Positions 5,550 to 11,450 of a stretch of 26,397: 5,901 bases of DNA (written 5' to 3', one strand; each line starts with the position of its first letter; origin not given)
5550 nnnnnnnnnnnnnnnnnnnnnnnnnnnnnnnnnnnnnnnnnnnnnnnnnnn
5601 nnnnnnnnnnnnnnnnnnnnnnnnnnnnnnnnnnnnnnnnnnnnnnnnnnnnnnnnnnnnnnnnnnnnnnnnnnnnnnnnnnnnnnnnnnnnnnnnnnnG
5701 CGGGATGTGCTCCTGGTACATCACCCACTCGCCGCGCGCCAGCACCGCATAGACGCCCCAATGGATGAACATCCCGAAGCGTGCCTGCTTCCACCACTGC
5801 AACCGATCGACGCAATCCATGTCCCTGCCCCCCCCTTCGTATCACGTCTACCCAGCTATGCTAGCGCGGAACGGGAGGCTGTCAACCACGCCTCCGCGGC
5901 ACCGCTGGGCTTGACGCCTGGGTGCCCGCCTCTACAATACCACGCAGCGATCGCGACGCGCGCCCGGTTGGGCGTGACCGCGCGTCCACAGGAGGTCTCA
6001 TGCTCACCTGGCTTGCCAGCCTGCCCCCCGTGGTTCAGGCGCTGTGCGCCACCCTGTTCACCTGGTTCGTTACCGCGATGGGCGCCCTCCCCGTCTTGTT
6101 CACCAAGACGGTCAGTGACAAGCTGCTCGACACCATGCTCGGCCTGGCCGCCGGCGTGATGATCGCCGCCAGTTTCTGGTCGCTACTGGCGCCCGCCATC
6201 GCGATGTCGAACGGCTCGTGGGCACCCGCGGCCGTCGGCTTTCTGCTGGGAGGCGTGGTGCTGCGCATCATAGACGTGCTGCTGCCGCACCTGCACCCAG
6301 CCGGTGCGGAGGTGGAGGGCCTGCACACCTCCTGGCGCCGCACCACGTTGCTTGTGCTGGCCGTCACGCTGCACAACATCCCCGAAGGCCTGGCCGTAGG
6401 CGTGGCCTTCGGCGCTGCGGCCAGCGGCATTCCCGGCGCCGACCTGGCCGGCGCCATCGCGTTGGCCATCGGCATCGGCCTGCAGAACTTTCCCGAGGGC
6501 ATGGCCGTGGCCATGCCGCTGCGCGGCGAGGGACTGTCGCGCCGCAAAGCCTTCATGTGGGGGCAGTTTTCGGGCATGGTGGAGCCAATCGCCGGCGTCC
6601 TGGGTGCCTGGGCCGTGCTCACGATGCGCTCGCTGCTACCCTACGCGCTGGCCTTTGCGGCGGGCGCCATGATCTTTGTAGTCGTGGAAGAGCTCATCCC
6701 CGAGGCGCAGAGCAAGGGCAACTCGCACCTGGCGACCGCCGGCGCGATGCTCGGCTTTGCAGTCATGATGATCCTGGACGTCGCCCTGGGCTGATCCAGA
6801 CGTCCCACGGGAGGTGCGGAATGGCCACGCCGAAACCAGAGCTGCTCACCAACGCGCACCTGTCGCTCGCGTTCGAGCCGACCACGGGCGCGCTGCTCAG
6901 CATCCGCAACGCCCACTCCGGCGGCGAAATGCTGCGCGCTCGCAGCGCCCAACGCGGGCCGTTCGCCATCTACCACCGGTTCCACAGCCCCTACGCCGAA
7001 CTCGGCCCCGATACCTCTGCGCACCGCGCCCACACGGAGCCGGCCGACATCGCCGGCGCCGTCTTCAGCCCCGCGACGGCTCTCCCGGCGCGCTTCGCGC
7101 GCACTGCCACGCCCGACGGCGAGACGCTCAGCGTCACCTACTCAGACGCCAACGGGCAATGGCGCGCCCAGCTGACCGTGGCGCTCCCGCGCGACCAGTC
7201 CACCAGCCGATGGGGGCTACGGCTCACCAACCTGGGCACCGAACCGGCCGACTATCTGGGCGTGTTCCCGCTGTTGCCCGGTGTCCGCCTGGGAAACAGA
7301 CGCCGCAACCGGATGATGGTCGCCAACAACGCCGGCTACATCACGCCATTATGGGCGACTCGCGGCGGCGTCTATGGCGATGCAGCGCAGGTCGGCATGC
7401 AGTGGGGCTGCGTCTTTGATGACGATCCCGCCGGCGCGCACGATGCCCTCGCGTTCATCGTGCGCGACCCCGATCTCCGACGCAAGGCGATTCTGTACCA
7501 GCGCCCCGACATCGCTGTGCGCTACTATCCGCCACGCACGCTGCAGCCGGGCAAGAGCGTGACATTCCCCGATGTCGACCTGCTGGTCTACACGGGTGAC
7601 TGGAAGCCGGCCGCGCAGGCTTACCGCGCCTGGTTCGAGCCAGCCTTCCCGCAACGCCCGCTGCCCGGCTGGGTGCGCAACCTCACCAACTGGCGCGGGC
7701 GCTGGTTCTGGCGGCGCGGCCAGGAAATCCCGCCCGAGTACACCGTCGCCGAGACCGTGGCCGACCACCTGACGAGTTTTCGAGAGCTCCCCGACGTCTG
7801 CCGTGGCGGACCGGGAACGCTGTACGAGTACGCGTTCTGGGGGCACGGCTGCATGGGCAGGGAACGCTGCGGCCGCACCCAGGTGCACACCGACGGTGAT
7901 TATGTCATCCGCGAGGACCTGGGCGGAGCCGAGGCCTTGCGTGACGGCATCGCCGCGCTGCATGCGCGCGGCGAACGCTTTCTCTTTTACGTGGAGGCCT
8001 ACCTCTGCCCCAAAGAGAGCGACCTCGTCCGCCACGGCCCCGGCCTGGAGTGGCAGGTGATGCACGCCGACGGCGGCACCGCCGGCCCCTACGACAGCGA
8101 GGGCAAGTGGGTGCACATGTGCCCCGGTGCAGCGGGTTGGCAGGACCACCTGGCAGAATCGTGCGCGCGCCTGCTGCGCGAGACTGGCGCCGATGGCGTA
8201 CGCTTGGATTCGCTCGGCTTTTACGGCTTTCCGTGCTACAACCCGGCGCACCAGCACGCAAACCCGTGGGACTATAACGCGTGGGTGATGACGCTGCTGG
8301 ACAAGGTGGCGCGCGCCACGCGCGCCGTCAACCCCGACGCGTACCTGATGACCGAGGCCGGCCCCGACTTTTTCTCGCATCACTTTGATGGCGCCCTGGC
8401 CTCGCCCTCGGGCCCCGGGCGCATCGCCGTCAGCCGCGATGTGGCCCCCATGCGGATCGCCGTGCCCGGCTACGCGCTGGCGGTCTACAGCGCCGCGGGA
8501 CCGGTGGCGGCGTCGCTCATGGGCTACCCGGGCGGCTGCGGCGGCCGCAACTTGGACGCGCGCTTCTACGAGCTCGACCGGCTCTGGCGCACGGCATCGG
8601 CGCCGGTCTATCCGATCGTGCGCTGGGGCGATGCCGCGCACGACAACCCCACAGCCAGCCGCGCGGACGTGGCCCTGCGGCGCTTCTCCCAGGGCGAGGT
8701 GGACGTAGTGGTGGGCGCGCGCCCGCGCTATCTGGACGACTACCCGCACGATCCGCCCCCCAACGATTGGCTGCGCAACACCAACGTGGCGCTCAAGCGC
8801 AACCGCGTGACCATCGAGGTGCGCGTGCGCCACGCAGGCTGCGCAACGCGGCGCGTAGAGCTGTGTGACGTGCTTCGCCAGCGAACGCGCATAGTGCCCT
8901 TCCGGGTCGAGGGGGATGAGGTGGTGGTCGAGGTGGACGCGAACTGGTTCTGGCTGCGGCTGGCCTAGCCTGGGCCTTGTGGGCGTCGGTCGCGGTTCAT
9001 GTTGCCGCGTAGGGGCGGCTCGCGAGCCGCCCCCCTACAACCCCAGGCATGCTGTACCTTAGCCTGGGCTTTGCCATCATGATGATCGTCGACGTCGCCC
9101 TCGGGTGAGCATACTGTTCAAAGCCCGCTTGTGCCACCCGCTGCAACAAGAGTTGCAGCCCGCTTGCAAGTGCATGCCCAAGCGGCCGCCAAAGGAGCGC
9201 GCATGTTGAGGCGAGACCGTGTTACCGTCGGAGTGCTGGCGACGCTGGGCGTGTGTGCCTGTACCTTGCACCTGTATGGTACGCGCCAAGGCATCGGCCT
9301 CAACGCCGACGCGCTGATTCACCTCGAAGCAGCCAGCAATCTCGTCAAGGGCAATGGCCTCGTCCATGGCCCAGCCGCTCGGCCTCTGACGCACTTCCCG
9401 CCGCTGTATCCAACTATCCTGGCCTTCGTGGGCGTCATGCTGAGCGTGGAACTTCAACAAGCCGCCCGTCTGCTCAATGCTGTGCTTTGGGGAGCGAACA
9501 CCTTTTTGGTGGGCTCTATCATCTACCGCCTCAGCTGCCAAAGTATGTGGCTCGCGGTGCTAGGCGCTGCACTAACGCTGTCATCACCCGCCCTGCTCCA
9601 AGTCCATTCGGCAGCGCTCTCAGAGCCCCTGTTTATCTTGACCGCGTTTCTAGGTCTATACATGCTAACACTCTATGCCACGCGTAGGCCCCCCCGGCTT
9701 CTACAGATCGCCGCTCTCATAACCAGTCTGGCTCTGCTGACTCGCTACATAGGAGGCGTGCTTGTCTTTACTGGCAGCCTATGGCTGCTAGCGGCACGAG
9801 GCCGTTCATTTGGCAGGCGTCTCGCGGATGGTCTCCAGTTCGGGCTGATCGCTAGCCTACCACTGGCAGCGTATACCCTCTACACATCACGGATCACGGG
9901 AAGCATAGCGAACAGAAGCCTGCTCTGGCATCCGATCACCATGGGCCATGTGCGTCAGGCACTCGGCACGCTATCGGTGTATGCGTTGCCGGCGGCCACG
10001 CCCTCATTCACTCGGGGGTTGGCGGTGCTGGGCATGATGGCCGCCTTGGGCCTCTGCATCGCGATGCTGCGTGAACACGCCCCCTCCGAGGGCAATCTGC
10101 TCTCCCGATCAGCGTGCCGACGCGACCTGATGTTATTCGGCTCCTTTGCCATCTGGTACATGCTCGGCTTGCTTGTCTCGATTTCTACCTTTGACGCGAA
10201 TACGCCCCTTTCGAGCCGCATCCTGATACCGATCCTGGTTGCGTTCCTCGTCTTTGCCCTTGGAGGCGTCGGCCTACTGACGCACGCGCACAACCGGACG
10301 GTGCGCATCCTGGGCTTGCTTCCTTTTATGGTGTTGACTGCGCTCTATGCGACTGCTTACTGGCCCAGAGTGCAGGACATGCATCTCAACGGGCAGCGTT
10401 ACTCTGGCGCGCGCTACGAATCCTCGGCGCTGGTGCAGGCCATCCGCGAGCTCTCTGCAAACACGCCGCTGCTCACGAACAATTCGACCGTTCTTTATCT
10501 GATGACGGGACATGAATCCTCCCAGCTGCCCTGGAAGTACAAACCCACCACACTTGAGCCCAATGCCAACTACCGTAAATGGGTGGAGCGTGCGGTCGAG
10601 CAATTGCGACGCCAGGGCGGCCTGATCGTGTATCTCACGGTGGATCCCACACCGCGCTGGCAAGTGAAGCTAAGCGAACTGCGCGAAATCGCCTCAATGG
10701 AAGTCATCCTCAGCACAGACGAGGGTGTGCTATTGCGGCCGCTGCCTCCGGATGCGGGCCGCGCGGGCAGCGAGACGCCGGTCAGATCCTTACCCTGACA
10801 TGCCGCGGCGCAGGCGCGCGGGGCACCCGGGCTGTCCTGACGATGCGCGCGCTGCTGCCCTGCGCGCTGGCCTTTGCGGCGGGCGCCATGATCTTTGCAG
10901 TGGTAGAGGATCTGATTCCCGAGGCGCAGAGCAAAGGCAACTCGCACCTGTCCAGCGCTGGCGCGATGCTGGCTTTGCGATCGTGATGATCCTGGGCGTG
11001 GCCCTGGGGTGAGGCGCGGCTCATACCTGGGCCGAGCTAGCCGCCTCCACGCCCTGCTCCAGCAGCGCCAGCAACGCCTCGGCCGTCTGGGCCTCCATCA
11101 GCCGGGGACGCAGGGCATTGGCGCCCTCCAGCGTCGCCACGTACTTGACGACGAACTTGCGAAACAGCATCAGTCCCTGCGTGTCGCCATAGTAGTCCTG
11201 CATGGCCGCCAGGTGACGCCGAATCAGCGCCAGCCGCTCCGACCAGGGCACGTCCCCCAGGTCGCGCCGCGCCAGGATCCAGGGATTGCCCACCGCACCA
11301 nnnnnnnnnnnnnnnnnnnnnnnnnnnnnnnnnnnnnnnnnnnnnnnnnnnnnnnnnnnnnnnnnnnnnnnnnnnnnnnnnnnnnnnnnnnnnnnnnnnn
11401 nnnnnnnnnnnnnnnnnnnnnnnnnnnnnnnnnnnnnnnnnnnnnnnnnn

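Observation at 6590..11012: Three direct copies of the zupT 3' end bracket two cargo genes: a footprint of serial insertion at the zupT 3' terminus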

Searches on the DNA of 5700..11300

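Call 33: search_rna_families(source=window, start=5700, end=11300, threshold=evalue, max_evalue=1)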
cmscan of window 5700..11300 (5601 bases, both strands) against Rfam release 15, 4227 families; matches with E-value up to 1: 0.
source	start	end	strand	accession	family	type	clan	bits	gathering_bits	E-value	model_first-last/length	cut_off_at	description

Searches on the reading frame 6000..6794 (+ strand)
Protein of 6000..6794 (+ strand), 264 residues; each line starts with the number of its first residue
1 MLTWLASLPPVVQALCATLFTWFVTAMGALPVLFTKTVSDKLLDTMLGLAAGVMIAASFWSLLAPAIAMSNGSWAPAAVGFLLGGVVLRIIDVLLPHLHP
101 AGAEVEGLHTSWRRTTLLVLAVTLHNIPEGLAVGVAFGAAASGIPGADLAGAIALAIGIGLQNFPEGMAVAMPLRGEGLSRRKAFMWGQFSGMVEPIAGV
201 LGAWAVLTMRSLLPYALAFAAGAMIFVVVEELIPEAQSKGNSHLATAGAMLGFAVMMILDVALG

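Call 8: search_protein_families(library=pfam, proteins=[window:6000-6794:+], max_evalue=0.01)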
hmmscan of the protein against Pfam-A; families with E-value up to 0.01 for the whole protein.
window:6000-6794:+ (264 aa): 1 family
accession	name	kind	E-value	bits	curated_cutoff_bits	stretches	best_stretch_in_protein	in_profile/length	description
PF02535.28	Zip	-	7.3e-26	91.6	35.1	2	108-259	171-322/323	ZIP Zinc transporter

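Call 9: search_protein_families(library=ncbifam, proteins=[window:6000-6794:+], max_evalue=0.01)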
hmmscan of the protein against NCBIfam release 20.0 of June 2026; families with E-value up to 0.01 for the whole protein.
window:6000-6794:+ (264 aa): 1 family
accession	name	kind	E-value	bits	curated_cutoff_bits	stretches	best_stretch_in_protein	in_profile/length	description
NF003243.0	PRK04201.1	equivalog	5.4e-43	147.2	252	1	11-258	5-260/266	zinc transporter ZupT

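Call 10: find_encoding_contigs(protein=window:6000-6794:+, flank=10000, max_places=10)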
Protein window:6000-6794:+ (264 aa): 1 contig read that carries it; 1 place shown.
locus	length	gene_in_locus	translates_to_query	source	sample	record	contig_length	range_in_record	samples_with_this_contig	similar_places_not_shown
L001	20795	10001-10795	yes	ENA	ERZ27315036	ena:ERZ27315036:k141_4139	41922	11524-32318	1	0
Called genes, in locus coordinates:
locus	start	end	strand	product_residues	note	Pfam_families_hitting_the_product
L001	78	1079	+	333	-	PF01208:URO-D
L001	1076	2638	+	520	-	PF00370:FGGY_N, PF02782:FGGY_C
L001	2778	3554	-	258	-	PF00561:Abhydrolase_1 (weak), PF12146:Hydrolase_4, PF12697:Abhydrolase_6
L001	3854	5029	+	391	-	PF00162:PGK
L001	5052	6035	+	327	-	PF00365:PFK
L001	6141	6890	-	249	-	PF00300:His_Phos_1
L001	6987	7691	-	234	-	PF13596:PAS_10, PF08448:PAS_4 (weak)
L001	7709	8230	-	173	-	PF04282:DUF438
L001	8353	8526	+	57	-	-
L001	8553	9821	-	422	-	PF01120:Alpha_L_fucos, PF14871:GHL6 (weak)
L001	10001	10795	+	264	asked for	PF02535:Zip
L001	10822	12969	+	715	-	PF19773:DUF6259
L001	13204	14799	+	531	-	-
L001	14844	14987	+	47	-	-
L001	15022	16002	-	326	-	PF01207:Dus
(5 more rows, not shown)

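Call 11: find_related_loci(query=window:6000-6794:+, collection=genome_contigs, flank=10000)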
Query window:6000-6794:+ (264 aa) in genome_contigs; peptide patterns used: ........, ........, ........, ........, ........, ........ (x = any residue, [..] = any of these).
599 stretches matched a pattern (row limit reached: there are more); 560 encode a relative of the query (tblastn E <= 1e-3); the best 80 are kept; 80 distinct loci.
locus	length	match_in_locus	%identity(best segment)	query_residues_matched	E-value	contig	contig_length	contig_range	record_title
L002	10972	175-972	81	1-264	1e-124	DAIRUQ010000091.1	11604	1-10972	MAG TPA_asm: Chloroflexota bacterium isolate CTOTU19826 NODE_4764_length_11604_cov_5.743787, whole genome shotgun sequen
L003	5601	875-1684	69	1-264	8e-117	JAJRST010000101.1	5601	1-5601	MAG: bacterium isolate Dive96_bin1.135 k141_584356, whole genome shotgun sequence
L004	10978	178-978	72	4-264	3e-114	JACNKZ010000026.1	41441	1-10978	MAG: Kiritimatiellaeota bacterium isolate NIOZ-UU71 NIOZ-UU_NODE_920_length_41441_cov_24.902, whole genome shotgun seque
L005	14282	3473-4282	69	1-264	7e-114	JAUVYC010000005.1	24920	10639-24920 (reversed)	MAG: Spirochaetota bacterium isolate CSMAG_1232 CSMAG_1232_k141_943783_length_24920_cov_7.9710, whole genome shotgun seq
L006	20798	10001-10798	75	1-264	6e-114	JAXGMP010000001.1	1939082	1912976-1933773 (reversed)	MAG: Anaerolineae bacterium isolate AnMBR.bin235 bin235_1, whole genome shotgun sequence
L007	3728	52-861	69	1-264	1e-114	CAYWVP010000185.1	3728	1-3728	MAG TPA_asm: uncultured Anaerolinea sp. isolate SRP192927_co7_642 genome assembly, contig: NODE_64078_length_3728_cov_9.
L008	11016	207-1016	69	1-264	2e-112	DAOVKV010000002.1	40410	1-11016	MAG TPA_asm: bacterium isolate CSMAG_1428 CSMAG_1428_k141_888545_length_40410_cov_17.0000, whole genome shotgun sequence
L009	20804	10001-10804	69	4-264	4e-112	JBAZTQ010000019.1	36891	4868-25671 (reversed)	MAG: Kiritimatiellales bacterium isolate SO_2017_GW1_207 NODE_5184_length_36891_cov_3.857007_OW334_2017, whole genome sh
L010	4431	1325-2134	69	1-264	1e-112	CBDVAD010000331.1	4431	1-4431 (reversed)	MAG TPA_asm: uncultured bacterium isolate SRR22302365_concoct_1 genome assembly, contig: ERZ25074835.20273, whole genome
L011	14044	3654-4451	68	5-264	7e-111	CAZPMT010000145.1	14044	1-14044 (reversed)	MAG TPA_asm: uncultured Nitrospiraceae bacterium isolate SRP302447_co3_797 genome assembly, contig: NODE_12098_length_14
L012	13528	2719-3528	66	1-264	8e-111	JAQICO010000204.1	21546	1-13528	MAG: Spirochaetaceae bacterium isolate GH23 k119_132909, whole genome shotgun sequence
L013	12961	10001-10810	68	1-264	1e-110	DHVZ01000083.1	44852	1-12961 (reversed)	MAG TPA_asm: Anaerolineales bacterium UBA5195 UBA5195_contig_3677, whole genome shotgun sequence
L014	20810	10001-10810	68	1-264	5e-111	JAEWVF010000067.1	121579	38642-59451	MAG: Chloroflexota bacterium isolate OH_SDB_50 k127_1108349, whole genome shotgun sequence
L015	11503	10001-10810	67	1-264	3e-110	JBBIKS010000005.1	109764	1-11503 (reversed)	MAG: Nitrospirota bacterium isolate ESF170215_bin_191 NODE_52_length_109764_cov_19.273897, whole genome shotgun sequence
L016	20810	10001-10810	69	1-264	4e-110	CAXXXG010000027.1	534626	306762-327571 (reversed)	MAG: Sedimentisphaerales bacterium isolate 547d8dc4-f4dd-4db4-9462-dbf544382da7 genome assembly, contig: contig_27, whol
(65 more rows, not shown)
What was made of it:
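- Tried and rejected: ZIP relatives in GTDB genomes (80 loci, call 11).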

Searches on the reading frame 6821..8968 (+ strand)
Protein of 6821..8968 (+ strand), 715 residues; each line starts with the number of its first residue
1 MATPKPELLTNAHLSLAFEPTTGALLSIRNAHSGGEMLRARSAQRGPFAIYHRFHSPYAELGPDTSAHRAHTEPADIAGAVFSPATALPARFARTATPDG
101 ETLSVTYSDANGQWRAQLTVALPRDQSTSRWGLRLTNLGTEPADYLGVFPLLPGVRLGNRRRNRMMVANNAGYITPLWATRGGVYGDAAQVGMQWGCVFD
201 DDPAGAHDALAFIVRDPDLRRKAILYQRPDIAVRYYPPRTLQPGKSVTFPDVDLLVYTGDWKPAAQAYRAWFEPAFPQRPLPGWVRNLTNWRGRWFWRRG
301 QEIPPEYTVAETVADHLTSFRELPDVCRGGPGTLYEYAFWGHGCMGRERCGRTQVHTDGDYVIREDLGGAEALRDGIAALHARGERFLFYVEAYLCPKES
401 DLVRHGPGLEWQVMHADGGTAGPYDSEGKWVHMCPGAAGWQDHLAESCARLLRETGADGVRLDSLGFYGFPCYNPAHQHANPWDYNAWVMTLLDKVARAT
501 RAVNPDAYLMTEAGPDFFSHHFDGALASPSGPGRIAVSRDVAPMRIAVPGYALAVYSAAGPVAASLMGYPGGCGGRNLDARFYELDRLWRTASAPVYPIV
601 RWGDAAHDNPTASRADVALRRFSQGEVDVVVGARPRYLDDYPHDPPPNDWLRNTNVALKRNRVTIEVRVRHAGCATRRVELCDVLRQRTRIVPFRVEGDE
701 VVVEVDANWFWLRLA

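Call 8: search_protein_families(library=pfam, proteins=[window:6821-8968:+], max_evalue=0.01)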
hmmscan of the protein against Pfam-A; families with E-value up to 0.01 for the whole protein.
window:6821-8968:+ (715 aa): 2 families
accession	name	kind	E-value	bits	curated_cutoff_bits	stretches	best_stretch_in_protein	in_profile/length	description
PF19773.5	DUF6259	-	1.9e-17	63.8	28.7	1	369-527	103-265/300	Domain of unknown function (DUF6259)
PF13199.12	Glyco_hydro_66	-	2.1e-07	30.4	23.7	1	371-481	162-274/546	Glycosyl hydrolase family 66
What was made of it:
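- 6821..8968 (+): Cargo gene 1: DUF6259 / GH66-like putative glycoside hydrolase (715 aa). It lies 26 nt after the ZIP stop and has its own RBS. Pfam DUF6259 2e-17, Glyco_hydro_66 2e-7 (call 8).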

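Call 9: search_protein_families(library=ncbifam, proteins=[window:6821-8968:+], max_evalue=0.01)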
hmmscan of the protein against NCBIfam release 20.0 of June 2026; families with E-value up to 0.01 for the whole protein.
window:6821-8968:+ (715 aa): 0 families

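Call 15: find_homologous_proteins(query=window:6821-8968:+, max_evalue=1e-20)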
Query window:6821-8968:+ (715 aa): 225 proteins with E <= 1e-20 among 8000 candidates; the best 120 are listed.
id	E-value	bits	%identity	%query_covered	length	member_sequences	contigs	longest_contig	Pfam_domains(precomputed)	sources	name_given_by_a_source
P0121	0.0e+0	1699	100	100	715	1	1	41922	PF19773.6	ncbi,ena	-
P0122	0.0e+0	1300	78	99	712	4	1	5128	PF19773.6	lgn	-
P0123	8.2e-265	899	57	99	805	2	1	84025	PF19773.6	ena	-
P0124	1.3e-262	891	56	99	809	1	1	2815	PF19773.6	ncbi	-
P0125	3.0e-209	715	43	99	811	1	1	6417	PF19773.6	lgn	-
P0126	8.2e-207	707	44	100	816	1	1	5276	PF19773.6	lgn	-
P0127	1.3e-197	677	44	99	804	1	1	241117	PF19773.6,PF13199.13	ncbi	-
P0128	3.9e-197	675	45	99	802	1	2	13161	PF19773.6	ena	-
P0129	3.9e-197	675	43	99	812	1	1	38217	PF19773.6,PF13199.13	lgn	-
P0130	5.7e-197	674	43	100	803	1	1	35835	PF19773.6,PF13199.13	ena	-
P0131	1.3e-196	673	46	99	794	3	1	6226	PF19773.6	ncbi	-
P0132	1.2e-195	670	44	100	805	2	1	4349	PF19773.6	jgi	jgi:hypothetical protein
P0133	6.5e-195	668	47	97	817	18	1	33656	PF19773.6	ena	-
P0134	6.9e-195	668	43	97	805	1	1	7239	PF19773.6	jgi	jgi:hypothetical protein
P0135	2.6e-194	666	43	99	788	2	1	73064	PF19773.6,PF13199.13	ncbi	-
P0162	9.9e-167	574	40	99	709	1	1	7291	PF19773.6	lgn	-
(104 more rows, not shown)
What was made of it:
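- Tried and rejected: Weakened, because ~710-aa family members exist elsewhere (P0162, call 15).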

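Call 29: find_encoding_contigs(protein=P0123, flank=8000, max_places=3)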
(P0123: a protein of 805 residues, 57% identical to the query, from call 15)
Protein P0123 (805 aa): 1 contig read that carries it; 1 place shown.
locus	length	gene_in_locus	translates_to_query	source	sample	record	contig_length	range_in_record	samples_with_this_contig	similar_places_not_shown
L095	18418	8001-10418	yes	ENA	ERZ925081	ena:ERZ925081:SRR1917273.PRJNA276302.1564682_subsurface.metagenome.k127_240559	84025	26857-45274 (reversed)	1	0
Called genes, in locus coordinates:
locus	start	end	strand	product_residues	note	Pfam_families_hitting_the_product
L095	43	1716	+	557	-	-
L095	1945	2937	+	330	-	PF00528:BPD_transp_1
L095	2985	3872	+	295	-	PF00528:BPD_transp_1 (weak)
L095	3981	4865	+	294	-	PF00528:BPD_transp_1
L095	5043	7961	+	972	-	PF01261:AP_endonuc_2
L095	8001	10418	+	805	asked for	PF19773:DUF6259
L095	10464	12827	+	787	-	PF22124:Glyco_hydro_95_cat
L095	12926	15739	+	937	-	PF02687:FtsX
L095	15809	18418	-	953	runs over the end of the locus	PF01261:AP_endonuc_2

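Call 43: search_protein_families(library=phrogs, proteins=[window:6821-8968:+], max_evalue=0.001)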
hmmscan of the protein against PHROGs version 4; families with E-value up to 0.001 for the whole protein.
window:6821-8968:+ (715 aa): 0 families
